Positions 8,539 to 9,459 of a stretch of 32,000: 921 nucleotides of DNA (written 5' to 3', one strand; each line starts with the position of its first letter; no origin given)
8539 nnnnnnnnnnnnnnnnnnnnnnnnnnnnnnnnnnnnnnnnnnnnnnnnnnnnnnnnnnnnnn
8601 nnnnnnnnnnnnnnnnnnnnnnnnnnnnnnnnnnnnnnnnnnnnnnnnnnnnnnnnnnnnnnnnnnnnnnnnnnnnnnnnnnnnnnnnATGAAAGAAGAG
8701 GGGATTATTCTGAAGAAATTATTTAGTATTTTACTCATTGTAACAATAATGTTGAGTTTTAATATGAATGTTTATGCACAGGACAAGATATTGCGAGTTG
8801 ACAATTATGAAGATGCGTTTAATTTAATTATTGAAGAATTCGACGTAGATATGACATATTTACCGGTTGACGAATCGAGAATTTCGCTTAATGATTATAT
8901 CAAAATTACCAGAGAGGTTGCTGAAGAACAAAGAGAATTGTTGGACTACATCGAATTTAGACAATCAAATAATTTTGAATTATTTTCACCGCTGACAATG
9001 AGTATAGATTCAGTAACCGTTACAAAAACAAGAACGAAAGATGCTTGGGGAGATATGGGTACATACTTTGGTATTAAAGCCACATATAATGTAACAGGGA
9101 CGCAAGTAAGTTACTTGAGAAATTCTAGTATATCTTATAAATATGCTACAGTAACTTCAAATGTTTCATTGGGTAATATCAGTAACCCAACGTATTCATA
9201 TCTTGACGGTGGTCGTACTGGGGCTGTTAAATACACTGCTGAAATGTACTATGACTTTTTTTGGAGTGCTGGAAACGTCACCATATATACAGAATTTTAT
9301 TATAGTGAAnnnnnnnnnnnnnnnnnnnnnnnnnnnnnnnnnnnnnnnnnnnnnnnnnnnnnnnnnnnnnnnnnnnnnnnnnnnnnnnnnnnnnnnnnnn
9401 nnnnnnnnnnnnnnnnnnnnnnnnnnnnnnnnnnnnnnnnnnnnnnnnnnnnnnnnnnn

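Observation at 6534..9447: Low-G+C 2.85 kb islet inserted at the purB terminator and bracketed by a duplicated 31-bp terminator sequence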

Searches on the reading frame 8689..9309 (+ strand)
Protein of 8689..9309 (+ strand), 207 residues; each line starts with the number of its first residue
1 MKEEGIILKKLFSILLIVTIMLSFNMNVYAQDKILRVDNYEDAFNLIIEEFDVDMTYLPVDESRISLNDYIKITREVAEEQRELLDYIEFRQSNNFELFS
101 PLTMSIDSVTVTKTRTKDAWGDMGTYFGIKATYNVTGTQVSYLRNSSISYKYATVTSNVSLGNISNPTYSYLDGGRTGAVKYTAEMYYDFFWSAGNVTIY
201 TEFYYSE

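Call 9: search_protein_families(library=pfam, proteins=[window:8689-9309:+], max_evalue=1)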
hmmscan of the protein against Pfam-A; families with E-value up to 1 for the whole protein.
window:8689-9309:+ (207 aa): 2 families
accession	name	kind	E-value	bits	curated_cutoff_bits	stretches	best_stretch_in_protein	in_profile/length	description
PF09454.15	Vps23_core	-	0.046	14.1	26.8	1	60-81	34-55/64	Vps23 core domain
PF15363.11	BTBD8_C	-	0.41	11.4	27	1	96-119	7-30/46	BTB/POZ domain-containing protein 8, C-terminal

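Call 15: find_encoding_contigs(protein=window:8689-9309:+, flank=6000, max_places=10)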
Protein window:8689-9309:+ (207 aa): 2 contigs read that carry it; 2 places shown.
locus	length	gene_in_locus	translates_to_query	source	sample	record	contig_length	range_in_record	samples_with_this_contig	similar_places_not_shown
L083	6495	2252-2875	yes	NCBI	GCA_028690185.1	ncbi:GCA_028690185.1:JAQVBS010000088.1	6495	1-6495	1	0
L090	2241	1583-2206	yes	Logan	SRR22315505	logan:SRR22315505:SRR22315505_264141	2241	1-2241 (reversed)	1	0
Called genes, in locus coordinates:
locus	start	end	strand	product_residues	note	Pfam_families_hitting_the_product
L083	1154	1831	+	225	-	-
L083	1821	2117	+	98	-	PF13601:HTH_34, PF03551:PadR (weak)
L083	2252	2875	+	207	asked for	-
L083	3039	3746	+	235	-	PF00106:adh_short, PF08659:KR (faint), PF23441:SDR (faint), PF13561:adh_short_C2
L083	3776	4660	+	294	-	PF01418:HTH_6, PF01380:SIS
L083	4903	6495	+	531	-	PF00367:PTS_EIIB, PF02378:PTS_EIIC, PF00358:PTS_EIIA_1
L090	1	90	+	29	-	?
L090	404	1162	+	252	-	-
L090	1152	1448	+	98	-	PF13601:HTH_34, PF03551:PadR (weak)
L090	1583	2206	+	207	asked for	-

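Call 23: search_protein_families(library=phrogs, proteins=[window:8689-9309:+], max_evalue=1)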
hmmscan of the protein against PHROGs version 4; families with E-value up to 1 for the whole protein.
window:8689-9309:+ (207 aa): 1 family
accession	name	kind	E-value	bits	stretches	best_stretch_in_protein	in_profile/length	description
phrog_31414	-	unknown function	0.15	13.1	1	33-70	28-66/75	-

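Call 38: find_homologous_proteins(query=window:8689-9309:+, max_evalue=0.001)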
Query window:8689-9309:+ (207 aa): 5 proteins with E <= 0.001 among 80 candidates.
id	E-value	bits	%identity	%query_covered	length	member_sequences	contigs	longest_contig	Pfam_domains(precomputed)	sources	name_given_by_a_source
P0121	1.0e-127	442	99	100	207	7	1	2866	-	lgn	-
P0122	8.6e-42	162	43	97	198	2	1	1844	-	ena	-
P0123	4.8e-38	149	43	97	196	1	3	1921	-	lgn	-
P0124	1.5e-33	135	42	97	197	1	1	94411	-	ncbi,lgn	ncbi:MAG: hypothetical protein AB7V48_10205 [Sedimentibacter sp.]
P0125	8.1e-27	113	37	97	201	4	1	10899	-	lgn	-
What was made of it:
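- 8689..9312 (+): Secreted protein of 207 aa with a signal peptide ending VYA|QD. It belongs to an orphan family. Only 5 relatives among 5.8 billion clustered proteins (call 38).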

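Call 39: find_encoding_contigs(protein=P0124, flank=10000, max_places=3)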
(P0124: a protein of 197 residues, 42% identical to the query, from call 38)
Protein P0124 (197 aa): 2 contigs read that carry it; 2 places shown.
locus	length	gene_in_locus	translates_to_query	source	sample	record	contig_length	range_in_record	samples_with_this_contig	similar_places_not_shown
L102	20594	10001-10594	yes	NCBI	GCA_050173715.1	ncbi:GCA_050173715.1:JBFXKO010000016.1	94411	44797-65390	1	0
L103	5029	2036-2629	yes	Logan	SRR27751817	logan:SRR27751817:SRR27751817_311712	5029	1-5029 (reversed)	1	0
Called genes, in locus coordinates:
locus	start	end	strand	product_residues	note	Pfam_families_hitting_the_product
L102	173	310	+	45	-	-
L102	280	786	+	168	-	-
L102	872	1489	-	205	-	-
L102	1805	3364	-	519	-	PF05569:Peptidase_M56, PF01551:Peptidase_M23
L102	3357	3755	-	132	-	PF03965:Penicillinase_R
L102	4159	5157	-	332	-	-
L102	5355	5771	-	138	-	-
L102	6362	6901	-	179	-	PF08281:Sigma70_r4_2 (weak), PF04545:Sigma70_r4 (weak)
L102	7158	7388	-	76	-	-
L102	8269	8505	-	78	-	PF18430:DBD_HTH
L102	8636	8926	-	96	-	PF01022:HTH_5 (faint), PF13601:HTH_34, PF03551:PadR (weak)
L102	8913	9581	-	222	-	-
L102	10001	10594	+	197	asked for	-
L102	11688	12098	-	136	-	-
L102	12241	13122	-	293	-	PF14285:DUF4367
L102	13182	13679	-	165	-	PF04542:Sigma70_r2, PF08281:Sigma70_r4_2 (weak)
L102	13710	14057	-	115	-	PF13744:HTH_37 (weak), PF12844:HTH_19, PF13560:HTH_31, PF01381:HTH_3, PF13443:HTH_26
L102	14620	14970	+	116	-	-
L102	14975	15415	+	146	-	PF08281:Sigma70_r4_2, PF04545:Sigma70_r4 (weak)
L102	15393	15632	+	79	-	PF12645:HTH_16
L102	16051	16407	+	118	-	PF02452:PemK_toxin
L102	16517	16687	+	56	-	-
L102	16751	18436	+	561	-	PF00239:Resolvase, PF07508:Recombinase, PF13408:Zn_ribbon_recom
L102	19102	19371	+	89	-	-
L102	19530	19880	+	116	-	PF03551:PadR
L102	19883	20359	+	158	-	-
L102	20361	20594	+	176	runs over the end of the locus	PF03773:ArsP_1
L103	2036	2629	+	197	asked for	-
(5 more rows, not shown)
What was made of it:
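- On CIME (cis-mobilizable element): The cargo module lies in a mobile-element-like region of a Sedimentibacter MAG (call 39).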

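Call 40: find_encoding_contigs(protein=P0125, flank=10000, max_places=3)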
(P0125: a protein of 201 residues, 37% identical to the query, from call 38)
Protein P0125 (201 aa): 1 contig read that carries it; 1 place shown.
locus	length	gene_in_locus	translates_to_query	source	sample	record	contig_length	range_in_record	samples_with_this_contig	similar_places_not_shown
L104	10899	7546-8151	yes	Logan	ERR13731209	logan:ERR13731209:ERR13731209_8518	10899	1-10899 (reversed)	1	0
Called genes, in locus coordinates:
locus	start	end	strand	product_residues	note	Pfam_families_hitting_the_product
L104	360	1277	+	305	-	PF01381:HTH_3, PF12844:HTH_19 (weak), PF13443:HTH_26 (weak), PF13560:HTH_31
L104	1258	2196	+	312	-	PF04542:Sigma70_r2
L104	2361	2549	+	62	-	-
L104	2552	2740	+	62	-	-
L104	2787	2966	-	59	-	-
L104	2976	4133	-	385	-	PF01972:SDH_protease, PF25145:NfeD1b_N (weak)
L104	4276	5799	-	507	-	PF04326:SLFN_AlbA_2, PF13749:HATPase_c_4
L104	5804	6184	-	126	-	PF19615:DUF6120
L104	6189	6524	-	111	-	PF03551:PadR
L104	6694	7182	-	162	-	-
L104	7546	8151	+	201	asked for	-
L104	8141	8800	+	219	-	-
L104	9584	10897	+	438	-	?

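Call 49: search_solved_structures(query=A3, max_evalue=1)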
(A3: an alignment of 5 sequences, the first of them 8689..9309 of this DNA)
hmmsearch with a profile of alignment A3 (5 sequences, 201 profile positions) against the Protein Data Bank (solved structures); distinct sequences matched with E-value up to 1: 9.
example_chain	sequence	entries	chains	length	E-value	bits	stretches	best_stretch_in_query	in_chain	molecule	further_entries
4uo9_A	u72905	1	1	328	0.55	13.1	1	126-169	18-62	HA1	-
4qiw_C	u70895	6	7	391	0.56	13.1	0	101-147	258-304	DNA-directed RNA polymerase subunit A'' | DNA-directed RNA polymerase subunit A""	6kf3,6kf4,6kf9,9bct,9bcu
4i1q_A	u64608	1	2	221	0.57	13.1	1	42-99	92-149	Bridging integrator 2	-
4unw_A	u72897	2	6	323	0.58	13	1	126-170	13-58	H3 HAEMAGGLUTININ HA1 CHAIN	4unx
4uny_A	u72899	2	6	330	0.59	13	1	126-170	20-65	HAY SUBUNIT OF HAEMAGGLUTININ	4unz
4uo4_A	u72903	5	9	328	0.61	13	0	126-169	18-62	H3 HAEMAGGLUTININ HA1 CHAIN | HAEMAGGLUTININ HA1 | HA1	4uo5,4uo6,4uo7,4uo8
4avm_A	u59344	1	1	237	0.62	12.9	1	42-99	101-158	BRIDGING INTEGRATOR 2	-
4uo3_A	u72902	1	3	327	0.64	12.9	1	126-171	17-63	H3 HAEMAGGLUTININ HA1 CHAIN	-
4uo0_A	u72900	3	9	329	0.71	12.8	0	126-171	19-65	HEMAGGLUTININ | H3 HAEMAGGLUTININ HA1 CHAIN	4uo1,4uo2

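Call 60: predict_structure(alignment_id=A3)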
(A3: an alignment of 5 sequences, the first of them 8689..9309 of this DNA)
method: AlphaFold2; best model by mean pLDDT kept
length: 207 residues; sequences in the alignment: 5
mean_pLDDT: 44.9   pTM: 0.32
mean pLDDT of the five models: 44.9, 44.4, 41.1, 40.1, 39.6
residues with pLDDT >= 90: 0; 70-90: 0; 50-70: 50; < 50: 157
segments of 3 or more residues with pLDDT < 50: 19-41, 46-48, 50-158, 170-178, 189-191, 202-207
pLDDT, mean of each block of 10 residues (from residue 1): 59 55 41 43 47 39 41 39 37 36 34 39 45 44 43 45 54 48 56 53 44
secondary structure, 60 per line:
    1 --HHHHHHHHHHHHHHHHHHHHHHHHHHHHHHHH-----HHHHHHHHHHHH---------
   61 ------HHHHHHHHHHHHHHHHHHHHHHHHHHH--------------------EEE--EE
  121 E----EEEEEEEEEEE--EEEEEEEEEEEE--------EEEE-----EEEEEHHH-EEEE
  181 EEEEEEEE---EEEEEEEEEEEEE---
elements in order: H3-34 H40-51 H67-93 E114-116 E119-121 E126-136 E139-150 E159-162 E168-172 E177-188 E192-204
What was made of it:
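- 8689..9312 (+): The AF2 model was unusable, pLDDT 45 (call 60).
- Tried and rejected: AlphaFold2 model of the secreted protein from a 5-sequence alignment (call 60). pLDDT was 45, so no fold search was run.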

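Call 74: search_protein_families(library=pfam, proteins=[L102:8916-9581:-, L104:8141-8797:+, L104:6694-7179:-], max_evalue=0.1)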
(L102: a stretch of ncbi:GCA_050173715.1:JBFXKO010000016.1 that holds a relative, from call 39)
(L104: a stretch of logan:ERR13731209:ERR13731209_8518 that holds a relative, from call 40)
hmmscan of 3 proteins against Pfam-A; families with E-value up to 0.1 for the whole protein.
L102:8916-9581:- (222 aa): 1 family
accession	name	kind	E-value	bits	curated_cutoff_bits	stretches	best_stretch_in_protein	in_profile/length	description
PF05078.17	DUF679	-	0.034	14.5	25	1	66-126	97-157/163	Protein of unknown function (DUF679)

L104:8141-8797:+ (219 aa): 0 families

L104:6694-7179:- (161 aa): 1 family
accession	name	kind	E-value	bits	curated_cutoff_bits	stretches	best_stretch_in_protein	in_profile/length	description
PF18804.6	CxC3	-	0.057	13.7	26.6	1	84-147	28-89/113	CxC3 like cysteine cluster associated with KDZ transposases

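Call 77: search_protein_families(library=padloc, proteins=[window:8689-9309:+], max_evalue=0.1)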
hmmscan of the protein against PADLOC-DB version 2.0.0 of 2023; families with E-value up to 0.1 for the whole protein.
window:8689-9309:+ (207 aa): 0 families

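Call 78: search_protein_families(library=ncbifam, proteins=[window:8689-9309:+], max_evalue=0.1)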
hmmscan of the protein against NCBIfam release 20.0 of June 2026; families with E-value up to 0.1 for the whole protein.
window:8689-9309:+ (207 aa): 0 families

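Call 89: search_dna_similar(query=window:8689-9309:+, collection=plasmids, mode=protein, max_evalue=0.001, max_rows=10)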
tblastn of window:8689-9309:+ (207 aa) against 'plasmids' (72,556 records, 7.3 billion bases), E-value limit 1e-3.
No match.

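Call 90: search_dna_similar(query=window:8689-9309:+, collection=phages, mode=protein, max_evalue=0.001, max_rows=10)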
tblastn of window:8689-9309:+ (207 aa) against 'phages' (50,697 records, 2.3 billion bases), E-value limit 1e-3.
No match.
